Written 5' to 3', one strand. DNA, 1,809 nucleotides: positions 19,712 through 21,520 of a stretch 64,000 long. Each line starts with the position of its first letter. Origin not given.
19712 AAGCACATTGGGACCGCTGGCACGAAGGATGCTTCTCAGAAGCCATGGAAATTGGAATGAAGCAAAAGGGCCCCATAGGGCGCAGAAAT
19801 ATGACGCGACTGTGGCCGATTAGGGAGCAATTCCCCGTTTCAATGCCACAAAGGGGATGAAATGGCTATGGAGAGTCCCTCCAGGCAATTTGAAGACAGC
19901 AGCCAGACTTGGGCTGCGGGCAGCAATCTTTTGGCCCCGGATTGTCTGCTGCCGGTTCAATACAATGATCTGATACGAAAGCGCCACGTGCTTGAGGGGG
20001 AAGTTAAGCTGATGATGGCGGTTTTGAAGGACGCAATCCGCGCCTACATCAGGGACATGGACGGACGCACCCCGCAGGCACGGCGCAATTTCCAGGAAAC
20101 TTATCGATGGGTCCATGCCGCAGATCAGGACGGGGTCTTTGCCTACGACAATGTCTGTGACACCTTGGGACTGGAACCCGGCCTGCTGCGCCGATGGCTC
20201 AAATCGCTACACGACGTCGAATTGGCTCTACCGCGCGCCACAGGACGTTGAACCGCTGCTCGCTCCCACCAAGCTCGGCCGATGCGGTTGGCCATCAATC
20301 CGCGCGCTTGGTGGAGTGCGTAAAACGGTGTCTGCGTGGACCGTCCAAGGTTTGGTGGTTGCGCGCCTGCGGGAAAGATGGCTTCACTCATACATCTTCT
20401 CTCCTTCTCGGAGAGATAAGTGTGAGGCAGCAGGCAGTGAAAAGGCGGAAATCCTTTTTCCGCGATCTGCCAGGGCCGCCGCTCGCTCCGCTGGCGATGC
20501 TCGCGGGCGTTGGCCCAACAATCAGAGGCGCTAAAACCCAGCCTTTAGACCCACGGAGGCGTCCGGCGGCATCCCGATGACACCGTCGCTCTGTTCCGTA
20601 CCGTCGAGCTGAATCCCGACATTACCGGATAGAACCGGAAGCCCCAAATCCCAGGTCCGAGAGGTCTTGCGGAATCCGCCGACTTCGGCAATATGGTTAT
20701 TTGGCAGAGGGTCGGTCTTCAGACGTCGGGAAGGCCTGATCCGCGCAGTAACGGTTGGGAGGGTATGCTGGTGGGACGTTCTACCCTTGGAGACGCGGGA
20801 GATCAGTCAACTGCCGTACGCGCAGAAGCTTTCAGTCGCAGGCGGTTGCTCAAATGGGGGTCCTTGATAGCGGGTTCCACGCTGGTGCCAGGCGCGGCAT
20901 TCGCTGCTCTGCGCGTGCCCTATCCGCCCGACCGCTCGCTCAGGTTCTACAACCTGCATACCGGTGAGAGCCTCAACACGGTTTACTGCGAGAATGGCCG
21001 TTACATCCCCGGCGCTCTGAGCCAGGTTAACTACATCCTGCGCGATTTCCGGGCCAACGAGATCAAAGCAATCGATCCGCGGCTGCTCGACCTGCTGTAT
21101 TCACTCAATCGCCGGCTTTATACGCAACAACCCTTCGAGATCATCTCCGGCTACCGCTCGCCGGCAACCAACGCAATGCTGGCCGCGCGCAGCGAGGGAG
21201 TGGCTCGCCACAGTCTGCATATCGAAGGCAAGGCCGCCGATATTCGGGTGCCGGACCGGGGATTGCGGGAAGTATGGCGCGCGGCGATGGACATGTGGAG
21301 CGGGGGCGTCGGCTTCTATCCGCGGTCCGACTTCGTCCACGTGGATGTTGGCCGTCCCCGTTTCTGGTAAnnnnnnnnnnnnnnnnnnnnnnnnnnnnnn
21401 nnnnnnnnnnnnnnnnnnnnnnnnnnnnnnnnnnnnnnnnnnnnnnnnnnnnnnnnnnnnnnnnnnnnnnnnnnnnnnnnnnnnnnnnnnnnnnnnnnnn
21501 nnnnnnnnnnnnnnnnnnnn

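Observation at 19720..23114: Self-contained sigma-54 module: near-consensus RpoN promoter, 129-aa hypothetical, (MITE), DUF882 Tat-secreted peptidase, sigma-54 enhancer-binding protein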

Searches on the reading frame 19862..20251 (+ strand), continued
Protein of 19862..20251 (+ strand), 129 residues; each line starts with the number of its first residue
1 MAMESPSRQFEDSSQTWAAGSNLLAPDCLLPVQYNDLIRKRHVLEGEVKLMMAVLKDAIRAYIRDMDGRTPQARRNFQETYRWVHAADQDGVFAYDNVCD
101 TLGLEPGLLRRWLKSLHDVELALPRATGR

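Call 38: predict_structure(alignment_id=A4)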
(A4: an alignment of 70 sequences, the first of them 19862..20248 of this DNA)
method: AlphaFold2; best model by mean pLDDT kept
length: 129 residues; sequences in the alignment: 70
mean_pLDDT: 82.3   pTM: 0.60
mean pLDDT of the five models: 82.3, 82.3, 81.7, 81.6, 80.7
residues with pLDDT >= 90: 74; 70-90: 19; 50-70: 28; < 50: 8
segments of 3 or more residues with pLDDT < 50: 11-13
pLDDT, mean of each block of 10 residues (from residue 1): 55 50 62 76 82 97 96 97 95 96 97 94 72
secondary structure, 60 per line:
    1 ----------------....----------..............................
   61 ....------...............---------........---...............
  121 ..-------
elements in order: H17-20 H31-64 H71-85 H95-102 H106-122

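Call 42: fold_search(model_id=the predicted structure, library=pdb)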
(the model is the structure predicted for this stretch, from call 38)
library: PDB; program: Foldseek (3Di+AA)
matches with E <= 10: 115; with E <= 0.001: 0
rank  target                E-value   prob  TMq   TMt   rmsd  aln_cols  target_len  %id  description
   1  3f6w_A                1.5e+00  0.15  0.20  0.31  13.0        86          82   17  XRE-family like protein from Pseudomonas syringae pv. tomato str. DC3000 (released 2008-12-02)
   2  3f6w_E                1.8e+00  0.15  0.19  0.30  14.6        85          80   15  XRE-family like protein from Pseudomonas syringae pv. tomato str. DC3000 (released 2008-12-02)
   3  3f6w_B                1.9e+00  0.15  0.20  0.29  12.3        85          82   14  XRE-family like protein from Pseudomonas syringae pv. tomato str. DC3000 (released 2008-12-02)
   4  8ilw_C                2.1e+00  0.23  0.22  0.41   8.3        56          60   18  Transcription factor LMX1a homeobox domain in complex with Pitx3 promoter (released 2024-03-06)
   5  8ike_C                2.3e+00  0.23  0.22  0.41   8.2        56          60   18  Transcription factors LMX1a mutant-R199A homeobox domain complex with Wnt1 promoter (released 2024-03-06)
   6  2m34_MODEL_1_A        2.4e+00  0.18  0.22  0.35   9.7        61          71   11  NMR Structure of the homeodomain transcription factor Gbx1 from Homo sapiens (released 2013-01-23)
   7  1yrn_A                2.7e+00  0.12  0.16  0.33   7.7        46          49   22  CRYSTAL STRUCTURE OF THE MATA1/MATALPHA2 HOMEODOMAIN HETERODIMER BOUND TO DNA (released 1996-01-29)
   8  5zjq_B                2.8e+00  0.11  0.18  0.28   8.6        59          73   15  Structure of AbdB/Exd complex bound to a 'Red14' DNA sequence (released 2018-08-29)
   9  7q4n_C                3.0e+00  0.16  0.23  0.40   9.4        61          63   15  transcription factor CDX2 bound to hydroxymethylated DNA (released 2022-11-16)
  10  1akh_A                3.3e+00  0.11  0.16  0.34   7.6        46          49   24  MAT A1/ALPHA2/DNA TERNARY COMPLEX (released 1998-05-20)
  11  5lty_M                3.7e+00  0.15  0.22  0.36   8.2        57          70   16  Homeobox transcription factor CDX2 bound to methylated DNA (released 2017-05-31)
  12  6es3_K                3.7e+00  0.15  0.22  0.35   8.2        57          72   16  Structure of CDX2-DNA(TCG) (released 2018-03-21)
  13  6x1h_E                3.7e+00  0.14  0.29  0.19  10.9        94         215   19  Crystal structure of a guanine nucleotide exchange factor (GEF) domain from the Orientia tsutsugamushi protein OtDUB (released 2020-11-25)
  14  6v7b_a                3.7e+00  0.08  0.22  0.23  11.2       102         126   14  Cryo-EM reconstruction of Pyrobaculum filamentous virus 2 (PFV2) (released 2020-04-01)
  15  5lty_K                4.0e+00  0.14  0.22  0.36   8.2        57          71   16  Homeobox transcription factor CDX2 bound to methylated DNA (released 2017-05-31)
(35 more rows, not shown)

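Call 57: find_related_loci(query=A5, collection=metagenome_contigs, flank=5000)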
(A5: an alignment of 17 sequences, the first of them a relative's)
Query A5 (148 aa) in metagenome_contigs; peptide patterns used: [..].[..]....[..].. (x = any residue, [..] = any of these).
600 stretches matched a pattern (row limit reached: there are more); 533 encode a relative of the query (tblastn E <= 1e-3); the best 80 are kept; 80 distinct loci.
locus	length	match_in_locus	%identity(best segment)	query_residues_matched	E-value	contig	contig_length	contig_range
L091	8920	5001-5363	50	7-126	1e-31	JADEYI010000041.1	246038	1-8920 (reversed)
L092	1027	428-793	49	13-139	3e-32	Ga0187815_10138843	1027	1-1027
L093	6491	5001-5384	46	18-148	4e-30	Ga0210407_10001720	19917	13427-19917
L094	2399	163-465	49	18-120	2e-28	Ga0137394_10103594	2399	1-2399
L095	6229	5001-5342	48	18-129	1e-27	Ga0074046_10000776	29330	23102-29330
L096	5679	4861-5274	44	4-142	2e-27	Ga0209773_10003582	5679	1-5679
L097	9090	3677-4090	44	4-142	2e-27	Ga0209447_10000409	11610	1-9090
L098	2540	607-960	44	18-138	3e-27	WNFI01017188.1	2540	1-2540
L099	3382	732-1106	46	18-142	3e-27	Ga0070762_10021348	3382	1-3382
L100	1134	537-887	50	14-129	7e-28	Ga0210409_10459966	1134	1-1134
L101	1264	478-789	50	18-120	2e-27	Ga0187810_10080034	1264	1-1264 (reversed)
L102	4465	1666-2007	48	18-129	5e-27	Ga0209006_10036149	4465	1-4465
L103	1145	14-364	49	16-129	2e-27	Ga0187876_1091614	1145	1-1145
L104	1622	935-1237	49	18-125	5e-27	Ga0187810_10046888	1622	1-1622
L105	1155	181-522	48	18-129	1e-26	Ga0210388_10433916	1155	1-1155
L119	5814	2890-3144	53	18-106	6e-24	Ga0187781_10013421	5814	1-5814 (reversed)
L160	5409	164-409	44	18-103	2e-18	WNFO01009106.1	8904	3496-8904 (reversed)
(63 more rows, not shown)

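Call 63: search_protein_families(library=pfam, alignment_id=A6, max_evalue=0.00001)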
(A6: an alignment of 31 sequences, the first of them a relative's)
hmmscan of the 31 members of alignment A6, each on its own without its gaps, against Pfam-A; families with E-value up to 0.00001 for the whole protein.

A. member 1, L091:5418-6785:+ (456 aa): 5 families
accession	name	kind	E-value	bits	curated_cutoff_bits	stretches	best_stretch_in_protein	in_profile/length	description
PF02518.31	HATPase_c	-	7.9e-27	94.3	26.4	1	337-446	1-110/111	Histidine kinase-, DNA gyrase B-, and HSP90-like ATPase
PF13426.13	PAS_9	-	1.4e-11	45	27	1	112-211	7-103/103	PAS domain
PF00512.31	HisKA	-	1.1e-10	41.9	26.9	1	229-292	3-63/66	His Kinase A (phospho-acceptor) domain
PF00989.32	PAS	-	1.4e-08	35.1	22.6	1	99-208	4-112/113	PAS fold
PF08448.16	PAS_4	-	5e-07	30.4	23.1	1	102-212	1-108/110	PAS fold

B. families by the number of members that match (of 31 scanned): 31 families (the first 25 are shown)
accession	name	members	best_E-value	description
PF01243.27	PNPOx_N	7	4.2e-17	Pyridoxamine 5'-phosphate oxidase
PF00753.33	Lactamase_B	4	2.6e-29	Metallo-beta-lactamase superfamily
PF02518.31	HATPase_c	3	4.1e-27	Histidine kinase-, DNA gyrase B-, and HSP90-like ATPase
PF00512.31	HisKA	3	1.3e-13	His Kinase A (phospho-acceptor) domain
PF05960.17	DUF885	2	2.5e-96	Bacterial protein of unknown function (DUF885)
PF00582.32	Usp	2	7.9e-32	Universal stress protein family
PF00072.30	Response_reg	2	4.3e-21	Response regulator receiver domain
PF13426.13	PAS_9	2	2e-13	PAS domain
PF08448.16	PAS_4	2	1.5e-11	PAS fold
PF00989.32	PAS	2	1.4e-08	PAS fold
PF01053.26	Cys_Met_Meta_PP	1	1.7e-98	Cys/Met metabolism PLP-dependent enzyme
PF02445.21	NadA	1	1.4e-90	Quinolinate synthetase A protein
PF00501.34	AMP-binding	1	1.9e-73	AMP-binding enzyme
PF00291.31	PALP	1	1e-71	Pyridoxal-phosphate dependent enzyme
PF00158.32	Sigma54_activat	1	1.5e-64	Sigma-54 interaction domain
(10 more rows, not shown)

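Call 64: search_protein_families(library=pfam, alignment_id=A7, max_evalue=0.00001)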
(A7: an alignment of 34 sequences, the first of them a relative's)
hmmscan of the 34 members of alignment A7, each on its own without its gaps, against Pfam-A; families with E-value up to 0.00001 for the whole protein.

A. member 1, L091:3794-4645:+ (284 aa): 1 family
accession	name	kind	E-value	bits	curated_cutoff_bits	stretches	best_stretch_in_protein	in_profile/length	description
PF04402.19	SIMPL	-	9.7e-13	49.3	25.2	1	77-246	1-161/205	Protein of unknown function (DUF541)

B. families by the number of members that match (of 34 scanned): 31 families (the first 25 are shown)
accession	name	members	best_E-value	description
PF02582.19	DUF155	10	9.8e-25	RMND1/Sif2-Sif3/Mrx10, DUF155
PF11794.13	HpaB_N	4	7.5e-88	4-hydroxyphenylacetate 3-hydroxylase N terminal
PF03241.18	HpaB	4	2.9e-64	4-hydroxyphenylacetate 3-hydroxylase C terminal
PF02190.22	LON_substr_bdg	3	1.3e-32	ATP-dependent protease La (LON) substrate-binding domain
PF00483.29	NTP_transferase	2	3.1e-30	Nucleotidyl transferase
PF01950.21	FBPase_3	1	1.1e-159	Fructose-1,6-bisphosphatase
PF05960.17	DUF885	1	9.7e-95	Bacterial protein of unknown function (DUF885)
PF03949.21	Malic_M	1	1.1e-89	Malic enzyme, NAD binding domain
PF00768.25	Peptidase_S11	1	2e-76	D-alanyl-D-alanine carboxypeptidase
PF00390.24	malic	1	1.6e-64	Malic enzyme, N-terminal domain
PF00122.25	E1-E2_ATPase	1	6.2e-58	E1-E2 ATPase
PF07969.17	Amidohydro_3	1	1.9e-34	Amidohydrolase family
PF00702.32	Hydrolase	1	6.4e-28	haloacid dehalogenase-like hydrolase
PF00067.27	p450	1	8.7e-28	Cytochrome P450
PF00571.33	CBS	1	6.7e-26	CBS domain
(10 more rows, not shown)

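Call 79: search_protein_families(library=ncbifam, proteins=[L001:6561-7553:+], max_evalue=0.00001)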
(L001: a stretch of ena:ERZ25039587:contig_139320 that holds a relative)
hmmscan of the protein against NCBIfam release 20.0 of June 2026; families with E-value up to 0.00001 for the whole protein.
L001:6561-7553:+ (330 aa): 5 families
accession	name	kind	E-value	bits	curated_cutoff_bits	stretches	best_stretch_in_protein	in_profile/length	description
NF007563.0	PRK10190.1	equivalog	4.9e-30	104.8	517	1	44-295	48-305/310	L,D-transpeptidase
NF047955.1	TransPepLdtE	equivalog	3.4e-28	98.8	480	1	32-249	36-256/322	L,D-transpeptidase LdtE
NF007612.0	PRK10260.1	equivalog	4.4e-21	75.2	583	1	62-245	69-253/306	L,D-transpeptidase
NF004785.0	PRK06132.1-2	subfamily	6.8e-10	38.7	169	1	64-138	38-109/353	hypothetical protein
NF007891.0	PRK10594.1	equivalog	3.2e-08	32.8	425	1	84-149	368-433/617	L,D-transpeptidase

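Call 85: list_cluster_members(proteins=[P0248, P0304, P0212, P0296, P0266, P0207, P0229, P0265])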
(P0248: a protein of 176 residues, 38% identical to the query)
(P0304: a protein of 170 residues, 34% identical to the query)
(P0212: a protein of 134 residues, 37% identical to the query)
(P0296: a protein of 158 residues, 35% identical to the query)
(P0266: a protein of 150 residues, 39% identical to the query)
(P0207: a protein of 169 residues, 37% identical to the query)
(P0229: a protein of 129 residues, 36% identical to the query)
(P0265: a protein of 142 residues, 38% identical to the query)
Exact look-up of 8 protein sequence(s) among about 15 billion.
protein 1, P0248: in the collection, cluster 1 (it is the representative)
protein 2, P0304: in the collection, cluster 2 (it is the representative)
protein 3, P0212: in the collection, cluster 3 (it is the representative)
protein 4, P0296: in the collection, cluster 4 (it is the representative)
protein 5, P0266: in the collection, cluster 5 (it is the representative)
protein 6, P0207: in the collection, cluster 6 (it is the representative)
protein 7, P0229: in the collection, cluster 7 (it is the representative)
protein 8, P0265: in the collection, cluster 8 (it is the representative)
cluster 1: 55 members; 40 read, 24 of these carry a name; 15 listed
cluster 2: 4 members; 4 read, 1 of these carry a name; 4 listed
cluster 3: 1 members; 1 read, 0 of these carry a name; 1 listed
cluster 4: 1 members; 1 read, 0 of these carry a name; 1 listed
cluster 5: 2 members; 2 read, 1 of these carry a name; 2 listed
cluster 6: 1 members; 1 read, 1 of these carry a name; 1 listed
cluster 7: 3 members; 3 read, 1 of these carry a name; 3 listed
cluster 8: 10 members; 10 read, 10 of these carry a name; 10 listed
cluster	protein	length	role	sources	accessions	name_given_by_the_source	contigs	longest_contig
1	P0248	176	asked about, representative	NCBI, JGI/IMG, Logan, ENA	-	hypothetical protein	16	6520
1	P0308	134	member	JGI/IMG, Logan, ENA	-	hypothetical protein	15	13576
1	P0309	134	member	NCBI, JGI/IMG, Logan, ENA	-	hypothetical protein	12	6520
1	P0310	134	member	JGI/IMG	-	hypothetical protein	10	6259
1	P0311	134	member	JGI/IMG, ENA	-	hypothetical protein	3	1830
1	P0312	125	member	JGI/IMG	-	hypothetical protein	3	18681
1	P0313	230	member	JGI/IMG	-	hypothetical protein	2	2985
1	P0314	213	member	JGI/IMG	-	hypothetical protein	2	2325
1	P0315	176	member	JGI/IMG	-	hypothetical protein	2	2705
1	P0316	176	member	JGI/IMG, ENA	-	hypothetical protein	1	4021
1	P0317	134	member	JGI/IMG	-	hypothetical protein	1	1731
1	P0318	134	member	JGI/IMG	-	hypothetical protein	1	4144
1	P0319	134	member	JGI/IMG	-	hypothetical protein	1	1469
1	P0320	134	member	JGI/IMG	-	hypothetical protein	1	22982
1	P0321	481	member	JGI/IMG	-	hypothetical protein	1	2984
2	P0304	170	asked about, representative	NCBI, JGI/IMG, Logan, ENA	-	-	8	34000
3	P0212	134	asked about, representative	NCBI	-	-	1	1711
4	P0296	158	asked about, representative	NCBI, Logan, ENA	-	-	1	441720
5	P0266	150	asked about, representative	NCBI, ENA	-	-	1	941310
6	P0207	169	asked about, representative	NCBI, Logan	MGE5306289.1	MAG: hypothetical protein ACM3TN_23515 [Alphaproteobacteria bacterium]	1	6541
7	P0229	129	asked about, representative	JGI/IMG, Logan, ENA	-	-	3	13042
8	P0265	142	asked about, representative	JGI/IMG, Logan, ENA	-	hypothetical protein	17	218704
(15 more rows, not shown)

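Call 87: search_dna_similar(query=window:19862-20248:+, collection=plasmids, mode=protein, max_evalue=0.001, max_rows=15)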
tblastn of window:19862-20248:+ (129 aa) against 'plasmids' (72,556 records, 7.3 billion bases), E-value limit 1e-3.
No match.

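Call 88: search_dna_similar(query=window:19862-20248:+, collection=phages, mode=protein, max_evalue=0.001, max_rows=15)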
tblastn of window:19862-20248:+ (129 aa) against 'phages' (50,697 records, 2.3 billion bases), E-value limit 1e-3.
No match.

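Call 98: search_protein_families(library=pfam, proteins=[P0321, P0175, P0150, P0172, P0115, P0179, P0099, P0089, P0313, P0314], max_evalue=0.01)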
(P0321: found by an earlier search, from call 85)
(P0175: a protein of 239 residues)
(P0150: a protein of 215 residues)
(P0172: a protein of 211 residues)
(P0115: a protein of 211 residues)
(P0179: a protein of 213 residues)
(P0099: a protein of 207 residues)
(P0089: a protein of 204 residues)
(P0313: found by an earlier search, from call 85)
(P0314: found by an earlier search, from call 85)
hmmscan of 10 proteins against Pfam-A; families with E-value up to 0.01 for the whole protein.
P0321 (481 aa): 0 families

P0175 (239 aa): 0 families

P0150 (215 aa): 0 families

P0172 (211 aa): 0 families

P0115 (211 aa): 0 families

P0179 (213 aa): 0 families

P0099 (207 aa): 0 families

P0089 (204 aa): 0 families

P0313 (230 aa): 0 families

P0314 (213 aa): 0 families

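Call 99: search_protein_families(library=phrogs, alignment_id=A4, max_evalue=0.01)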
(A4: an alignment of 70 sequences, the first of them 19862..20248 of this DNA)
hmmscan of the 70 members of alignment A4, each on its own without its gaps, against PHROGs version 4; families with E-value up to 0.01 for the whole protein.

A. member 1, window:19862-20248:+ (129 aa): 0 families

B. families by the number of members that match (of 70 scanned): 1 family
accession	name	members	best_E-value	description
phrog_310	-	1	0.00059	transposase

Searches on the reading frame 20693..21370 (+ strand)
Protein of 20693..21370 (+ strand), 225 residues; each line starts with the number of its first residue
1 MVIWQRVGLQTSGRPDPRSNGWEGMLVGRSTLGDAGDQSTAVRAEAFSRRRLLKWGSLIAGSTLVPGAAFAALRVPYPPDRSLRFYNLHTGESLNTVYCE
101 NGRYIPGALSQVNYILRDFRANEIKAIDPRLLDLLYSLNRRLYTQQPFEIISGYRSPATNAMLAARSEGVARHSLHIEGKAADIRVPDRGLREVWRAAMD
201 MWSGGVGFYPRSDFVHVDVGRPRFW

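Call 3: search_protein_families(library=pfam, proteins=[window:20693-21370:+], max_evalue=0.1)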
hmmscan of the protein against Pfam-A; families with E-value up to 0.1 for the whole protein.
window:20693-21370:+ (225 aa): 2 families
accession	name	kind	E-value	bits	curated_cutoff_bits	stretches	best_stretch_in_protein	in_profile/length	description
PF05951.18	Peptidase_M15_2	-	4.3e-53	179.6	27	1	81-225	7-153/153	Bacterial protein of unknown function (DUF882)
PF08291.16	Peptidase_M15_3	-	1.2e-12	48.4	23.2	1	129-218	26-108/108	Peptidase M15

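Call 78: search_solved_structures(query=window:20765-21370:+, max_evalue=0.001)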
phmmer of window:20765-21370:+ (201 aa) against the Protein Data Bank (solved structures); distinct sequences matched with E-value up to 0.001: 0.

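Call 79: search_protein_families(library=ncbifam, proteins=[window:20765-21370:+], max_evalue=0.00001)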
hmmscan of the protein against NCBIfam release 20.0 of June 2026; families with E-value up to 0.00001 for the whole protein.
window:20765-21370:+ (201 aa): 1 family
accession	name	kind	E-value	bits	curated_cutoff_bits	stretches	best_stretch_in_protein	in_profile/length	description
NF053624.1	PtglEndpepMepK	equivalog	1e-61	207.8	185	1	25-201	1-176/176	peptidoglycan L,D-endopeptidase MepK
